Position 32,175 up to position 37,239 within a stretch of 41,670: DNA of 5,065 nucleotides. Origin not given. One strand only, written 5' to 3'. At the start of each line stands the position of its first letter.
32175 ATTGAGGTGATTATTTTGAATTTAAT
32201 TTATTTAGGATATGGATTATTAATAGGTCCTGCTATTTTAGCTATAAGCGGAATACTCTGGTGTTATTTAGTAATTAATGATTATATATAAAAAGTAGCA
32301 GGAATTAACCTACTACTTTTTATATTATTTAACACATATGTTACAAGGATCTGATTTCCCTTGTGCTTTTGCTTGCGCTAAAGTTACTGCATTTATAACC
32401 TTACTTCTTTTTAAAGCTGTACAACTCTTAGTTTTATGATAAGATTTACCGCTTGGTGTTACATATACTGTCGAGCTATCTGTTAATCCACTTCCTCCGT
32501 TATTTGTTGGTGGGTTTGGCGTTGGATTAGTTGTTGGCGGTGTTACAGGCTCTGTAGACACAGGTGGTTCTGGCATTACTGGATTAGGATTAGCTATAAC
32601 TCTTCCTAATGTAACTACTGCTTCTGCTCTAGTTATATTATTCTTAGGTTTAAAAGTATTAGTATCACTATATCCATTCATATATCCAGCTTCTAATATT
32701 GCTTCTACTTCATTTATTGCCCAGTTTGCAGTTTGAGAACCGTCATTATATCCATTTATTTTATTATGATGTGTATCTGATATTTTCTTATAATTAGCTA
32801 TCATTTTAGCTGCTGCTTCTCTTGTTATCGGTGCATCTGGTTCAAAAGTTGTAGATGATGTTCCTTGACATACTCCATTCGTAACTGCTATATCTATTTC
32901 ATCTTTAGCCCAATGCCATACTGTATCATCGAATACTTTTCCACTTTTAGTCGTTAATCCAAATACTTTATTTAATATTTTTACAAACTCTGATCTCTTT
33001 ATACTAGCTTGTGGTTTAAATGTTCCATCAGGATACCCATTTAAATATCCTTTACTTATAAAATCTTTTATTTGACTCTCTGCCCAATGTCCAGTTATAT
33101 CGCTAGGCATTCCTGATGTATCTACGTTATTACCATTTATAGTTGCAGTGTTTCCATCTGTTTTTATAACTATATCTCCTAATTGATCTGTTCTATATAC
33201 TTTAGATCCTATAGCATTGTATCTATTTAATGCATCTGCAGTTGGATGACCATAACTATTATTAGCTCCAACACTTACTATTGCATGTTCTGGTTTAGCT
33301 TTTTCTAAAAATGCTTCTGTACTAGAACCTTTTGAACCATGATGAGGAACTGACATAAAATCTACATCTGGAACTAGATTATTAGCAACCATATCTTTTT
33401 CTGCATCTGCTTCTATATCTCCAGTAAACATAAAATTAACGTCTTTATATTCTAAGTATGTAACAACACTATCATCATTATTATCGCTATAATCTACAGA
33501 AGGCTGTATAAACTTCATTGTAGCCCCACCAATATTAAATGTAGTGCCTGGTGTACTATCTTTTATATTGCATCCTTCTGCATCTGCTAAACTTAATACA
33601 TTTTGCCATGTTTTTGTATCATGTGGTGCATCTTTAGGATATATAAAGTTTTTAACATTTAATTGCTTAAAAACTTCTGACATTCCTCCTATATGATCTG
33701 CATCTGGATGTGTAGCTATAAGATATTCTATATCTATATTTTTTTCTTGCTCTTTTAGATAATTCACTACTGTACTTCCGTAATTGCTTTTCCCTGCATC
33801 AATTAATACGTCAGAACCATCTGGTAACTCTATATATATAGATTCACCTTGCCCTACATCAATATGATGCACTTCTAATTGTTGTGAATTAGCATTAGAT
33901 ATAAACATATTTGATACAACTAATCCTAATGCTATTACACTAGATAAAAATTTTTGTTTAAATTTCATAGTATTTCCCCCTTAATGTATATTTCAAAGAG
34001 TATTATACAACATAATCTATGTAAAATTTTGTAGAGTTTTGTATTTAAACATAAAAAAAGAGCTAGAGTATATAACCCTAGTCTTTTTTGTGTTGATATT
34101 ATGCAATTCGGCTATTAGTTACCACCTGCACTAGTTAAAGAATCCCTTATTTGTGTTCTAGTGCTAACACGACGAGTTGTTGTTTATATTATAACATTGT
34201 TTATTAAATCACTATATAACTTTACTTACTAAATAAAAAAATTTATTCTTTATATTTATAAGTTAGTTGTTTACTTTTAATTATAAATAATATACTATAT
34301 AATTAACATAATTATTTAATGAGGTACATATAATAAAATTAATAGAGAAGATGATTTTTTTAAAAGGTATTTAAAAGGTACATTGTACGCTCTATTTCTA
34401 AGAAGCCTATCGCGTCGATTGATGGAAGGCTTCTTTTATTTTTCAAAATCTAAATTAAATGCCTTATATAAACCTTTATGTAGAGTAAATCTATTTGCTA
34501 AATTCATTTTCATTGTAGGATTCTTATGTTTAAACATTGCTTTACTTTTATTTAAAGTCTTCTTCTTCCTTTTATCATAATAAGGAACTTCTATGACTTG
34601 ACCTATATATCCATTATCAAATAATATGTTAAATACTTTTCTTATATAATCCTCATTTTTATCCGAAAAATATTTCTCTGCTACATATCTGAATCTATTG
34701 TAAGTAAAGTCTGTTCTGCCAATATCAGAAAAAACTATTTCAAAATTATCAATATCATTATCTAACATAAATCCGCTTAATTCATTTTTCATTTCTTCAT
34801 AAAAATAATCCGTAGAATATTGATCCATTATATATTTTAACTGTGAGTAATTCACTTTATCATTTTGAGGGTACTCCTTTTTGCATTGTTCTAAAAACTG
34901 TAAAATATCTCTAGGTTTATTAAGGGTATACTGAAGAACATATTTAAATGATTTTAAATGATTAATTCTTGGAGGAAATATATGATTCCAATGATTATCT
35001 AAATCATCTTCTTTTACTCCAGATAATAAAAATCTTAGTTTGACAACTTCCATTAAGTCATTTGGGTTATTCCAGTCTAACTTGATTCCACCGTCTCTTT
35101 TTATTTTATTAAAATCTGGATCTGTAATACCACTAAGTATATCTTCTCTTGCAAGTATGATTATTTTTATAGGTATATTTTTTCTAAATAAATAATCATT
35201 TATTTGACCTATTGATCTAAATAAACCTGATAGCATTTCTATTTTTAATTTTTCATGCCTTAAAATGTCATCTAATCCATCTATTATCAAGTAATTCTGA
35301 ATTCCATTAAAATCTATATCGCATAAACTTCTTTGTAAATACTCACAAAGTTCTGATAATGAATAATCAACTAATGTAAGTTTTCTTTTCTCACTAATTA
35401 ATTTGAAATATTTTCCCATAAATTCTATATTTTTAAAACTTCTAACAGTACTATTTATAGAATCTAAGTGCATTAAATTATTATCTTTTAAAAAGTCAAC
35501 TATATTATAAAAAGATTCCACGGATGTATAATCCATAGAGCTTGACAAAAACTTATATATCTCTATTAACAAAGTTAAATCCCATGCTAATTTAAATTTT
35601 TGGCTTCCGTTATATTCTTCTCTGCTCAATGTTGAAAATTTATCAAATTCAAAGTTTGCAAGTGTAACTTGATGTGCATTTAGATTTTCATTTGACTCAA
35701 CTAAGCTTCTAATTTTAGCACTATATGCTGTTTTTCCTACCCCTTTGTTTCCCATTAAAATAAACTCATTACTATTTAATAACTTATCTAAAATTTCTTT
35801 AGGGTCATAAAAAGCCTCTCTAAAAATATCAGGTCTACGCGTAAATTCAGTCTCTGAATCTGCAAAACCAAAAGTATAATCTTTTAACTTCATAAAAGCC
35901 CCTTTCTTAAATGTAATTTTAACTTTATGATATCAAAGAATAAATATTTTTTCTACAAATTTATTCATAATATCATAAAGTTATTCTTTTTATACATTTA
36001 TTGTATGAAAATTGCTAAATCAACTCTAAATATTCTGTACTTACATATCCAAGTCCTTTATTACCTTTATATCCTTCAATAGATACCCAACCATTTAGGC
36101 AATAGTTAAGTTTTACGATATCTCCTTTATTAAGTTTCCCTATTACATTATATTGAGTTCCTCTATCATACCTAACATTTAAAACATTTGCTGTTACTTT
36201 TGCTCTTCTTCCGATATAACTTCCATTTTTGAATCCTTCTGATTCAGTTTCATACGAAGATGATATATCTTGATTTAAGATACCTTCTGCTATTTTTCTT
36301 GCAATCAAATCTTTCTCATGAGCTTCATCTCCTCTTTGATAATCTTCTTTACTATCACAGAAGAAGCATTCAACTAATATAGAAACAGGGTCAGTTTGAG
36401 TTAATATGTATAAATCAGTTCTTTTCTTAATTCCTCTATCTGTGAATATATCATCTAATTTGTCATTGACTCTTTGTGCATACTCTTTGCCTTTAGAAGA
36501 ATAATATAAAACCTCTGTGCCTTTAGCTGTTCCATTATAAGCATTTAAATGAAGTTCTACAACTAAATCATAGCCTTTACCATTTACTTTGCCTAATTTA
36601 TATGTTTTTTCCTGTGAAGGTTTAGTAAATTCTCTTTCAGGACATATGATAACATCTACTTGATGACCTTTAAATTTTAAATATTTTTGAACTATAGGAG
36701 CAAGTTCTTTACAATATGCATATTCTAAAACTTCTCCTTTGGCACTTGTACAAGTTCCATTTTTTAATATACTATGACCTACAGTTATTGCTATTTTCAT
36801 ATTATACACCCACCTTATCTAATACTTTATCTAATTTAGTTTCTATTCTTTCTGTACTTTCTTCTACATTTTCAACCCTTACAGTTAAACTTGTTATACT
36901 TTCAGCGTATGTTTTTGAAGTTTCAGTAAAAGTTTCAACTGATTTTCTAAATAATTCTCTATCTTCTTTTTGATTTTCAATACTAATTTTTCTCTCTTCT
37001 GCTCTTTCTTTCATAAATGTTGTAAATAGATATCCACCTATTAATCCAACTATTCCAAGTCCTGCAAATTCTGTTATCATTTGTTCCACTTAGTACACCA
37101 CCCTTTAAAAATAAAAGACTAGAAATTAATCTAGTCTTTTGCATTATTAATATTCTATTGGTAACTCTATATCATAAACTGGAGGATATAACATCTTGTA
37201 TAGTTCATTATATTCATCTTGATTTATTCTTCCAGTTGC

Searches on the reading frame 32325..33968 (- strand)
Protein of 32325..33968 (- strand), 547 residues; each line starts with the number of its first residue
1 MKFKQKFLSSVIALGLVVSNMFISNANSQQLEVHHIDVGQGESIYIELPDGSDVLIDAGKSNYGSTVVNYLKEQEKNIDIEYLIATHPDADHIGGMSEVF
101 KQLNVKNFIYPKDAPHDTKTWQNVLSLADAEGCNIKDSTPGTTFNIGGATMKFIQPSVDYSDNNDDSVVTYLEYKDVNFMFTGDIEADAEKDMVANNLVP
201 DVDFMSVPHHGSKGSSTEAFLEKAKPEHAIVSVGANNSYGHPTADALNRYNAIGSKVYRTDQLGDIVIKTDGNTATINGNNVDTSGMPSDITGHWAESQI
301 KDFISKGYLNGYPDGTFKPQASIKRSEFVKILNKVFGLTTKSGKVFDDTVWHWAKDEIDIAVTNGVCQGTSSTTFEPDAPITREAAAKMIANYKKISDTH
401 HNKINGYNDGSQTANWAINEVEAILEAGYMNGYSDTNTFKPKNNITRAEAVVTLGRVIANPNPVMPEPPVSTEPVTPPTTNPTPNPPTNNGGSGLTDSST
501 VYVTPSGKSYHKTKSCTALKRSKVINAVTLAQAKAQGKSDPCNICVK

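Call 4: search_protein_families(library=pfam, proteins=[window:32325-33968:-], max_evalue=0.1)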
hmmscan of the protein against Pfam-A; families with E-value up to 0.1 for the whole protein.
window:32325-33968:- (547 aa): 6 families
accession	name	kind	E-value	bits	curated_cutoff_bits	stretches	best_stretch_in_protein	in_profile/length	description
PF00395.25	SLH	-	3e-32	110.8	20.8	3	407-450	2-43/44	S-layer homology domain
PF00753.33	Lactamase_B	-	2.1e-20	74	22.7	1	37-234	2-195/196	Metallo-beta-lactamase superfamily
PF12706.13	Lactamase_B_2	-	3e-06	27.4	27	1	54-208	3-163/200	Beta-lactamase superfamily domain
PF19583.5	ODP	-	4.5e-05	23.8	27.2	1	50-209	11-164/194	ODP family beta lactamase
PF16661.11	Lactamase_B_6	-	0.029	14.2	27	1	50-102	5-58/193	Metallo-beta-lactamase superfamily domain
PF15636.11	Tox-GHH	-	0.042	14.2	25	0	410-438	30-58/78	GHH signature containing HNH/Endo VII superfamily nuclease toxin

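Call 5: search_protein_families(library=phrogs, proteins=[window:32325-33968:-], max_evalue=0.01)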
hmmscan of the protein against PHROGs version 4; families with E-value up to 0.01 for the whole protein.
window:32325-33968:- (547 aa): 8 families
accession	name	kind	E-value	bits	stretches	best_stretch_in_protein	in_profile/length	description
phrog_14556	-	unknown function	9e-77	259.7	1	23-546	127-450/451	-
phrog_7043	-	tail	2.9e-58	199.3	1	26-297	616-887/1077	tail protein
phrog_36445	-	unknown function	7.8e-30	105.1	1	94-268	2-176/195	-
phrog_1696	-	tail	8e-25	87.2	1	289-454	1905-2071/2079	major tail protein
phrog_20208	-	unknown function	5e-13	49.2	1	291-458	515-685/697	-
phrog_670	-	lysis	4e-12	46.8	1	262-457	329-524/596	endolysin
phrog_392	-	other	0.00051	20.6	1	50-152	26-119/348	metal-dependent hydrolase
phrog_18208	-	unknown function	0.0015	19.1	0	350-447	31-133/165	-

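Call 79: search_protein_families(library=padloc, proteins=[window:32325-33968:-], max_evalue=0.01)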
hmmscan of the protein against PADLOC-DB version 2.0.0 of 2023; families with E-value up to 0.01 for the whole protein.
window:32325-33968:- (547 aa): 8 families
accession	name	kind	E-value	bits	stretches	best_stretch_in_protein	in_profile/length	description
PDLC03854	LmuA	-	1.4e-22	78.3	2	30-107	2-84/345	-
PDLC03805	RTasMBL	-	2.2e-19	67.8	2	33-108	3-76/322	DRT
PDLC04676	PDC-M48B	-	2.2e-16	57.6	2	54-109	34-90/357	-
PDLC04673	PDC-M48B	-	1.8e-15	55.1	2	34-112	5-84/296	-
PDLC04675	PDC-M48B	-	2.6e-15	54.4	1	29-261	3-254/291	-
PDLC04677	PDC-M48B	-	1.3e-10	39.1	2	35-104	7-84/339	-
PDLC02158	Avs1a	-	4.8e-09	33.9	1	49-102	18-73/392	-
PDLC04674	PDC-M48B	-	7.1e-09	33.4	1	33-235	3-218/270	-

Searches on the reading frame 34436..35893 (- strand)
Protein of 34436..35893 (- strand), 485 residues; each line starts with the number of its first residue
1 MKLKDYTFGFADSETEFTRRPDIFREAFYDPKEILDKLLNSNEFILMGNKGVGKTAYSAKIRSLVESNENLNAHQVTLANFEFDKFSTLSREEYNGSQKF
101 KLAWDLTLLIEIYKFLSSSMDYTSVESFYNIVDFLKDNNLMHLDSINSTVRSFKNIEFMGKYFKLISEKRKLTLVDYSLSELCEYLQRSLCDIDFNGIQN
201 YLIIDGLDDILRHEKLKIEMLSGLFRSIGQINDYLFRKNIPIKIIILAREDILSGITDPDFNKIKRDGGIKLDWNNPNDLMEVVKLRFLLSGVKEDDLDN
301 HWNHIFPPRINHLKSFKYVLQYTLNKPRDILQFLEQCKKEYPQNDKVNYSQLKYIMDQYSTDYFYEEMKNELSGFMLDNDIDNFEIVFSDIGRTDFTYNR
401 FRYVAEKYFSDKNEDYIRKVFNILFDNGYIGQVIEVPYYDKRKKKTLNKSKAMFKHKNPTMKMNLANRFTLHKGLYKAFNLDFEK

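Call 58: search_protein_families(library=phrogs, proteins=[window:34436-35893:-], max_evalue=0.001)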
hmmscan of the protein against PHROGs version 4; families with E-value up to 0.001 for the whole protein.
window:34436-35893:- (485 aa): 2 families
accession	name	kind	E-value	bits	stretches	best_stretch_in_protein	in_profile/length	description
phrog_13260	-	unknown function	2.4e-93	314.7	1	1-481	2-491/497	-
phrog_26305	-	unknown function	0.00072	20.9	1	105-145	68-108/148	-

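Call 79: search_protein_families(library=padloc, proteins=[window:34436-35893:-], max_evalue=0.01)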
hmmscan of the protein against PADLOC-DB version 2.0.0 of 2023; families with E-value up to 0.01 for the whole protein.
window:34436-35893:- (485 aa): 0 families

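Call 87: search_protein_families(library=pfam, proteins=[window:34436-35893:-], max_evalue=0.001)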
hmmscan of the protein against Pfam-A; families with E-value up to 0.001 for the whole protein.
window:34436-35893:- (485 aa): 0 families

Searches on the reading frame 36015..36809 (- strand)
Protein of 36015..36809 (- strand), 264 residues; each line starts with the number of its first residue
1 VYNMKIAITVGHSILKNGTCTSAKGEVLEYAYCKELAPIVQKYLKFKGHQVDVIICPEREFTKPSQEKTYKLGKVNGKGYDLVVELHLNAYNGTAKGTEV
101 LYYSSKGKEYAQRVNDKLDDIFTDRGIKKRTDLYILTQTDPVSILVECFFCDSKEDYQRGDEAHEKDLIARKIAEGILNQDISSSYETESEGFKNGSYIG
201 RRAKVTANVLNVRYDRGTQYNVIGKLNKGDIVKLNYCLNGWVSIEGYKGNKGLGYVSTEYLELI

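Call 58: search_protein_families(library=phrogs, proteins=[window:36015-36809:-], max_evalue=0.001)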
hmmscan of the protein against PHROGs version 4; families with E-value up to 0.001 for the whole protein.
window:36015-36809:- (264 aa): 7 families
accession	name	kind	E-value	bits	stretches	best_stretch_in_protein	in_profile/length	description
phrog_435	-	lysis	7.1e-61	207.8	1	2-245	111-354/556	endolysin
phrog_12727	-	lysis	3.7e-24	86.7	1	3-234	161-388/393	endolysin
phrog_2742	-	lysis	2.7e-23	83.9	1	5-185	3-188/318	endolysin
phrog_12092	-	unknown function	1.1e-20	74.4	1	4-58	1-55/56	-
phrog_489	-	lysis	3e-20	73.5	1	3-244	164-420/459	endolysin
phrog_9482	-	unknown function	1e-08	36.4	1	144-219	1-72/129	-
phrog_1794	-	lysis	1.4e-08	35.6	1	89-262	228-328/336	amidase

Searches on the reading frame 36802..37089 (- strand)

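Call 58: search_protein_families(library=phrogs, proteins=[window:36802-37089:-], max_evalue=0.001)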
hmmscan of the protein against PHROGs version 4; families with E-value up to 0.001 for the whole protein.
window:36802-37089:- (95 aa): 4 families
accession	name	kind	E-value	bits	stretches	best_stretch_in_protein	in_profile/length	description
phrog_4884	-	lysis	4.6e-10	40.7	1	1-35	1-35/87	holin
phrog_9829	-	unknown function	7.8e-06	27.2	1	2-94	4-93/95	-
phrog_9316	-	lysis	0.00047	21.5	1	28-87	41-100/103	holin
phrog_24256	-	unknown function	0.00049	21.1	1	6-83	8-84/118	-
